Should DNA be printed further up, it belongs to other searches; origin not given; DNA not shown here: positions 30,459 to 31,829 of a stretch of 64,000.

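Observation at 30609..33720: Segmental duplication and internal deletion of the FAH gene around an MBL-rhodanese gene, bracketed by PRE copies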

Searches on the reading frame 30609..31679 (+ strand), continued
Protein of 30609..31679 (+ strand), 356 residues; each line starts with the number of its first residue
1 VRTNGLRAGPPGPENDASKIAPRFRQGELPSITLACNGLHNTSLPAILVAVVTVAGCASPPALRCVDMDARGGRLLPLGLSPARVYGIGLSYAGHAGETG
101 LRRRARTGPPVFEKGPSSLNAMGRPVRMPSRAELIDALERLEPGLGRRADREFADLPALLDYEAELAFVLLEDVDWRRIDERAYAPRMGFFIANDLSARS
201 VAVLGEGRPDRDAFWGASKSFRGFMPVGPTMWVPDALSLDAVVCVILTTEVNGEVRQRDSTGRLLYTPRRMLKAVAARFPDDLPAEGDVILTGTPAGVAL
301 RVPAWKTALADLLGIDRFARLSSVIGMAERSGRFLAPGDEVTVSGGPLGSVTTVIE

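Call 40: list_cluster_members(proteins=[P0001, P0121])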
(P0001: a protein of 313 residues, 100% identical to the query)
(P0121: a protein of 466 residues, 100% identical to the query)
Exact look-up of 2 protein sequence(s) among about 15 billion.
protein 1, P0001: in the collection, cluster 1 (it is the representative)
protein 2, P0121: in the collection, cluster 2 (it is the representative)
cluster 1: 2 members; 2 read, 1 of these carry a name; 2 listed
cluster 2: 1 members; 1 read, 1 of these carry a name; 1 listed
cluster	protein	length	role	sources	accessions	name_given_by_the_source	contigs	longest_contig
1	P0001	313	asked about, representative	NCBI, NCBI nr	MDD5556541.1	MAG: fumarylacetoacetate hydrolase family protein [bacterium] | fumarylacetoacetate hydrolase family protein [bacterium]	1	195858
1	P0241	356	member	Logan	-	-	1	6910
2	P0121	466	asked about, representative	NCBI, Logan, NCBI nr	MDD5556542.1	MAG: rhodanese-like domain-containing protein [bacterium] | rhodanese-like domain-containing protein [bacterium]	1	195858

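Call 47: find_encoding_contigs(protein=P0004, flank=5000, max_places=3)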
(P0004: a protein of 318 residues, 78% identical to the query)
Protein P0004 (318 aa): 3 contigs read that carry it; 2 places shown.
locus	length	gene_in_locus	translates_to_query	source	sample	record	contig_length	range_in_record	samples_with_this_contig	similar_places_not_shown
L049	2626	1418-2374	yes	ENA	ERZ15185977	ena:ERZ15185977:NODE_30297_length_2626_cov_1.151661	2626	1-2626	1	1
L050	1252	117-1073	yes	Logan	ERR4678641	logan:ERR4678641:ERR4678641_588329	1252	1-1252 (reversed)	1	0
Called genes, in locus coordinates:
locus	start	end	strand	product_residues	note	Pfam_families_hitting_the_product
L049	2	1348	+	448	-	?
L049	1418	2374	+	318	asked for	PF01557:FAA_hydrolase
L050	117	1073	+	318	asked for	PF01557:FAA_hydrolase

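Call 48: find_encoding_contigs(protein=P0003, flank=5000, max_places=3)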
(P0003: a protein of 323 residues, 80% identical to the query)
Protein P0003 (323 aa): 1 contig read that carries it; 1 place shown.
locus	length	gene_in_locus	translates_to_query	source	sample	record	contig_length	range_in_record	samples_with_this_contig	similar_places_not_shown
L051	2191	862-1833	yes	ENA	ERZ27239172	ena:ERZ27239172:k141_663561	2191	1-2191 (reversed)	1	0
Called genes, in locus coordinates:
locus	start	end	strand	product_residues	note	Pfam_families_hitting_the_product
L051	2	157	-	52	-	?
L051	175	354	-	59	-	-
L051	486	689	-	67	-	-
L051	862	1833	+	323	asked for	PF01557:FAA_hydrolase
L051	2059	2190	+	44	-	?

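Call 50: search_protein_families(library=pfam, proteins=[L040:3621-4259:+, L049:2-1348:+, L041:4206-4721:-, L042:5212-5784:+, L040:2028-2231:-, L040:1742-1921:-, L051:2059-2190:+], max_evalue=0.01)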
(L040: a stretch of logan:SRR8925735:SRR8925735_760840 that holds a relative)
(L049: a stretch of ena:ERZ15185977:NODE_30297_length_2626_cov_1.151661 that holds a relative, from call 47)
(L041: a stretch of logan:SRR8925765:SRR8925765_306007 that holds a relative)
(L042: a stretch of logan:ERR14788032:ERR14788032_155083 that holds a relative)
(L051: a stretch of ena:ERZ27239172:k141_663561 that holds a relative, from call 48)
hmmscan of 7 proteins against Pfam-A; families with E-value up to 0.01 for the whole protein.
L040:3621-4259:+ (213 aa): 1 family
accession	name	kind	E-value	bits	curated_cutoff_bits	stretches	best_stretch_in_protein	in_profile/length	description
PF00149.33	Metallophos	-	2.1e-09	38.5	21.5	1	59-181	2-116/191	Calcineurin-like phosphoesterase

L049:2-1348:+ (448 aa): 1 family
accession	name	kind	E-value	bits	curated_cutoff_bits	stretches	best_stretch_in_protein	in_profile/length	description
PF00171.27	Aldedh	-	5.9e-145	483.8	23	1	2-441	17-459/461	Aldehyde dehydrogenase family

L041:4206-4721:- (171 aa): 0 families

L042:5212-5784:+ (191 aa): 1 family
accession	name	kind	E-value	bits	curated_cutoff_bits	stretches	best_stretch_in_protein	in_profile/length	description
PF13088.12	BNR_2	-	2.6e-25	89.8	31.4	1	93-191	1-96/277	BNR repeat-like domain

L040:2028-2231:- (67 aa): 0 families

L040:1742-1921:- (59 aa): 0 families

L051:2059-2190:+ (44 aa): 0 families
